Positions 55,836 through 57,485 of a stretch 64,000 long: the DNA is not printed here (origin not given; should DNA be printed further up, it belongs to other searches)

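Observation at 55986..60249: Candidate novel cassette: RRE(PqqD)-like + S2P/M50 + dual cNMP-binding intramembrane protease with a coupled zinc ribbon and two acidic '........'-motif proteins, one bearing an NHLP-type leader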

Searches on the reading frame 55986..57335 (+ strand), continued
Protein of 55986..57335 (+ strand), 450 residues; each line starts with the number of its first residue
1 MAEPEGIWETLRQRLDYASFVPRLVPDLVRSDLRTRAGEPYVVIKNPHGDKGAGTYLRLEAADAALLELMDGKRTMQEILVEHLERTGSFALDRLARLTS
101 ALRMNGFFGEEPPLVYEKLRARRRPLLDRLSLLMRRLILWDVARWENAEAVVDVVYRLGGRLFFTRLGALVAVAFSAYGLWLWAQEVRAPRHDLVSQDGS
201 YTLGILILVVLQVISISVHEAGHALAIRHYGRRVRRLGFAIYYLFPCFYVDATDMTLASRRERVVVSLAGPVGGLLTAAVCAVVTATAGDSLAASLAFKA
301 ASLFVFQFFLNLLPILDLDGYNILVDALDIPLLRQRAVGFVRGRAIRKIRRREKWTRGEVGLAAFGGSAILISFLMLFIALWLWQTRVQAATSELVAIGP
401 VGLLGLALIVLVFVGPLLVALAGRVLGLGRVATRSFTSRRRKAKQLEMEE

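Call 94: search_protein_families(library=pfam, proteins=[L093:11310-11768:+, L093:11875-12141:+, L092:9369-9605:+, L095:6431-6637:-, L093:9211-9426:+, L094:6532-6741:-, L093:6544-6753:-, L093:10666-11196:+], max_evalue=0.1)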
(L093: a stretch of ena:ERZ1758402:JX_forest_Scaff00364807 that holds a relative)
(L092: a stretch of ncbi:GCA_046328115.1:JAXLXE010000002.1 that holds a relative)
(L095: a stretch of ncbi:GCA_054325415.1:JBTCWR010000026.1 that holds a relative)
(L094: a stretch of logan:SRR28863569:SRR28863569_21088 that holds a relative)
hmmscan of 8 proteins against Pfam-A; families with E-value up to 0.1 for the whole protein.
L093:11310-11768:+ (152 aa): 3 families
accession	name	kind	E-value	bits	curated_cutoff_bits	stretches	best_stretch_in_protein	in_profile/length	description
PF14407.11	Frankia_peptide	-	0.00017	22.3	48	1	75-134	4-63/63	Ribosomally synthesized peptide prototyped by Frankia Franean1_4349.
PF13490.11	zf-HC2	-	0.0063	17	22.2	1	9-35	8-34/35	Putative zinc-finger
PF21712.3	RASSF8-10_RA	-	0.031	14.7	27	1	22-55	35-69/79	Ras association domain-containing protein 8/10, RA domain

L093:11875-12141:+ (88 aa): 2 families
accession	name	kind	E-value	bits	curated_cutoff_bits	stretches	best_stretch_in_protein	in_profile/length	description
PF14407.11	Frankia_peptide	-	5.2e-08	33.5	48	1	21-77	2-63/63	Ribosomally synthesized peptide prototyped by Frankia Franean1_4349.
PF07746.16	LigA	-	4.3e-05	24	25.3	1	23-71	3-51/87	Aromatic-ring-opening dioxygenase LigAB, LigA subunit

L092:9369-9605:+ (78 aa): 2 families
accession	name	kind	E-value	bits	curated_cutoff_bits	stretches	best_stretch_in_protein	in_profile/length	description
PF14407.11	Frankia_peptide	-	1.3e-09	38.6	48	1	6-63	2-63/63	Ribosomally synthesized peptide prototyped by Frankia Franean1_4349.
PF07746.16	LigA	-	0.005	17.4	25.3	1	24-56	18-50/87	Aromatic-ring-opening dioxygenase LigAB, LigA subunit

L095:6431-6637:- (68 aa): 2 families
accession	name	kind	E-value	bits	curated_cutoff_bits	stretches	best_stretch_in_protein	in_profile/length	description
PF14407.11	Frankia_peptide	-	2.5e-06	28.1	48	1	10-58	6-58/63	Ribosomally synthesized peptide prototyped by Frankia Franean1_4349.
PF07862.16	Nif11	-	0.0028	18.4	23.8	1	1-22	1-22/48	Nif11 domain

L093:9211-9426:+ (71 aa): 2 families
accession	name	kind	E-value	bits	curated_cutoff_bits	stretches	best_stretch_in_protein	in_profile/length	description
PF17982.7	C5HCH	-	0.0002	21.9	26.3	1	2-27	3-28/50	NSD Cys-His rich domain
PF09947.15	DUF2180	-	0.00046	20.7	22.2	1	1-26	1-31/68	Uncharacterized protein conserved in archaea (DUF2180)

L094:6532-6741:- (69 aa): 0 families

L093:6544-6753:- (69 aa): 0 families

L093:10666-11196:+ (176 aa): 3 families
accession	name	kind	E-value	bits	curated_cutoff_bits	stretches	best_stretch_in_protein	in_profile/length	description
PF04545.22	Sigma70_r4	-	8.9e-12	44.8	24.1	1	124-170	3-49/50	Sigma-70, region 4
PF08281.18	Sigma70_r4_2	-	1.3e-09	38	25.7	1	119-169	4-54/54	Sigma-70, region 4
PF04542.20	Sigma70_r2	-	1.9e-09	37.6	24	1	39-93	14-70/71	Sigma-70 region 2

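Call 104: search_protein_families(library=ncbifam, proteins=[L092:9369-9605:+, L093:11875-12141:+, L093:11310-11768:+, L095:6431-6637:-, P0333, P0178], max_evalue=0.01)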
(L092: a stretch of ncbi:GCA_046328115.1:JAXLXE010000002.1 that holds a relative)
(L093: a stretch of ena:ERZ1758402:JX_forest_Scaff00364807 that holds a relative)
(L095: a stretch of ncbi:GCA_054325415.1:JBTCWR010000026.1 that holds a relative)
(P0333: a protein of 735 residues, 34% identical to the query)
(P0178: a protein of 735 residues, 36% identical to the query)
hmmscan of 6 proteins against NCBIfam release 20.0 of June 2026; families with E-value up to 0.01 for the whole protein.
L092:9369-9605:+ (78 aa): 1 family
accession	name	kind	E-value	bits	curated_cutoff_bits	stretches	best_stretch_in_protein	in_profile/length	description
NF038399.1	NH_RiPP_Os17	domain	3.2e-16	59.2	40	1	5-62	2-63/63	Os1348 family NHLP clan protein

L093:11875-12141:+ (88 aa): 1 family
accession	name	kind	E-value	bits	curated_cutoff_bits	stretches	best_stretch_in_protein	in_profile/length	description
NF038399.1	NH_RiPP_Os17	domain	8e-13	48.3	40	1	27-75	10-62/63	Os1348 family NHLP clan protein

L093:11310-11768:+ (152 aa): 4 families
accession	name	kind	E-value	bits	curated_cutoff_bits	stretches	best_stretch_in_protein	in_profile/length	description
NF038399.1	NH_RiPP_Os17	domain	2.9e-09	36.9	40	1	73-132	3-62/63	Os1348 family NHLP clan protein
NF052375.1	antisigma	equivalog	1.8e-07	31.4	100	1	9-93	2-84/217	anti-sigma factor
TIGR04509.1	mod_pep_NH_fam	subfamily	0.00034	20.6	34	1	73-124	7-61/87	NHLP-related RiPP peptide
TIGR02451.1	anti_sig_ChrR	subfamily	0.0024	17.7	124.5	1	4-63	3-60/216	ChrR family anti-sigma-E factor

L095:6431-6637:- (68 aa): 2 families
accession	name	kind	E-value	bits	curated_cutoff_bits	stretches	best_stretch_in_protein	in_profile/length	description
NF038399.1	NH_RiPP_Os17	domain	7.3e-14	51.6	40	1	4-56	1-55/63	Os1348 family NHLP clan protein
TIGR04509.1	mod_pep_NH_fam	subfamily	9.3e-06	25.6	34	1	2-39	3-40/87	NHLP-related RiPP peptide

P0333 (735 aa): 9 families
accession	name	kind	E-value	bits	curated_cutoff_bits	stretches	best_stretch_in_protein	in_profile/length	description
NF041824.1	daptide_HExxH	equivalog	1.7e-42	145.9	300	1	63-430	19-363/379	daptide biosynthesis intramembrane metalloprotease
NF058543.1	ActPatMycb56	equivalog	8.9e-25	87.2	460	2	603-722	3-124/317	acetyltransferase Pat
NF041163.2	encap_f2b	equivalog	2.4e-22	79.7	400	2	594-714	69-195/450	family 2B encapsulin nanocompartment shell protein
TIGR03896.1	cyc_nuc_ocin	subfamily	2.2e-15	56.9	161.05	2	598-699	139-246/317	bacteriocin-type transport-associated protein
NF008732.0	PRK11753.1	equivalog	8.1e-15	54.9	266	2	481-566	10-99/214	cAMP-activated global transcriptional regulator CRP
NF058609.1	RiPP_HExxH_LiaK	equivalog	5e-09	36.2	225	1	223-348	91-214/246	YydH/LiaK family epipeptide maturation metalloprotease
NF006901.0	PRK09392.1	equivalog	2.3e-06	27.1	211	1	595-700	6-115/236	transcriptional activator FtrB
NF052518.1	TransRegLdrP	equivalog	0.0019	18.2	300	0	499-556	4-64/195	transcriptional regulator LdrP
NF007707.0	PRK10402.1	subfamily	0.0092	15.6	180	0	488-564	25-104/226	transcriptional regulator YeiL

P0178 (735 aa): 12 families
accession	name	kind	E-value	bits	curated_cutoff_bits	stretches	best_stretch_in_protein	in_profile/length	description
NF041824.1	daptide_HExxH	equivalog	1.7e-40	139.3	300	1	156-390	107-340/379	daptide biosynthesis intramembrane metalloprotease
NF058543.1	ActPatMycb56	equivalog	1e-25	90.3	460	2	594-708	2-111/317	acetyltransferase Pat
NF041163.2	encap_f2b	equivalog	3.3e-20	72.6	400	2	588-719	71-200/450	family 2B encapsulin nanocompartment shell protein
NF008732.0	PRK11753.1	equivalog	4.3e-20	72.1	266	2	607-711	19-120/214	cAMP-activated global transcriptional regulator CRP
TIGR03896.1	cyc_nuc_ocin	subfamily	1.6e-14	54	161.05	2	482-575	160-253/317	bacteriocin-type transport-associated protein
NF058609.1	RiPP_HExxH_LiaK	equivalog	7e-13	48.8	225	1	212-338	94-214/246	YydH/LiaK family epipeptide maturation metalloprotease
NF052518.1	TransRegLdrP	equivalog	8e-09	35.8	300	1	492-547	8-63/195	transcriptional regulator LdrP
NF006901.0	PRK09392.1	equivalog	1.5e-07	30.9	211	1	585-652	4-71/236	transcriptional activator FtrB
NF050815.1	TransActFtrBCaul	equivalog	3.4e-06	26.5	300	0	583-660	4-79/251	transcriptional activator FtrB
NF010499.0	PRK13918.1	equivalog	0.0039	16.7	274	0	490-543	19-71/205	CRP/FNR family transcriptional regulator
NF007707.0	PRK10402.1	subfamily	0.0058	16.3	180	0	482-552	30-100/226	transcriptional regulator YeiL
NF050806.1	TransRegFixKCaul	equivalog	0.007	15.6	300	0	606-640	18-52/215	transcriptional regulator FixK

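Call 106: find_encoding_contigs(protein=P0352, flank=7000, max_places=2)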
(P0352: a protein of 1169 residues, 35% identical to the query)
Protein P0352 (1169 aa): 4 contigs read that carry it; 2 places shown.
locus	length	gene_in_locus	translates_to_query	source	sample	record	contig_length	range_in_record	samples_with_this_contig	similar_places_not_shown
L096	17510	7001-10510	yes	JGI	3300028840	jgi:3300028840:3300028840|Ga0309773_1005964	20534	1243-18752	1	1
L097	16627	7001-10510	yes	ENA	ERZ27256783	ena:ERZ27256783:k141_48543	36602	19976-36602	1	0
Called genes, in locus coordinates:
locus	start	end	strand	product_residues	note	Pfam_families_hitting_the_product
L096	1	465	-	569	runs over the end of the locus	?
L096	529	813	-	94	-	PF04456:DUF503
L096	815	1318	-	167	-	PF02367:TsaE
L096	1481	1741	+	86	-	PF09723:Zn_ribbon_8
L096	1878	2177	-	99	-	-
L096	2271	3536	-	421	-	PF00675:Peptidase_M16, PF05193:Peptidase_M16_C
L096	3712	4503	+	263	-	PF01145:Band_7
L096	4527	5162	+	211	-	PF01712:dNK, PF13238:AAA_18 (weak), PF02223:Thymidylate_kin (weak)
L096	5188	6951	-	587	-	PF05833:NFACT_N, PF05670:NFACT-R_1, PF18297:NFACT-R_2 (weak)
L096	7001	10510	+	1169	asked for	PF00027:cNMP_binding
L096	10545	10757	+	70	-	-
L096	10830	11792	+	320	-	PF13623:SurA_N_2, PF13624:SurA_N_3, PF13616:Rotamase_3, PF00639:Rotamase, PF13145:Rotamase_2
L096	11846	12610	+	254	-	-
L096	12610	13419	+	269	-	PF10609:ParA (weak), PF00142:Fer4_NifH (faint), PF01656:CbiA, PF02374:ArsA_ATPase, PF13614:AAA_31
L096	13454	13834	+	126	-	PF25212:HVO_A0114 (weak)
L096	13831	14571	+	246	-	PF06745:ATPase, PF13481:AAA_25, PF07088:GvpD_P-loop (faint)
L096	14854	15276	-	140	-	PF13527:Acetyltransf_9 (weak), PF00583:Acetyltransf_1, PF13673:Acetyltransf_10, PF13508:Acetyltransf_7, PF08445:FR47 (weak)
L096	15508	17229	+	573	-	PF00293:NUDIX, PF01209:Ubie_methyltran, PF13489:Methyltransf_23, PF08241:Methyltransf_11, PF08242:Methyltransf_12, PF13649:Methyltransf_25, PF13847:Methyltransf_31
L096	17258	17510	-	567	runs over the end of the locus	PF00501:AMP-binding, PF13193:AMP-binding_C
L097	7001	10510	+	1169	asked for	PF00027:cNMP_binding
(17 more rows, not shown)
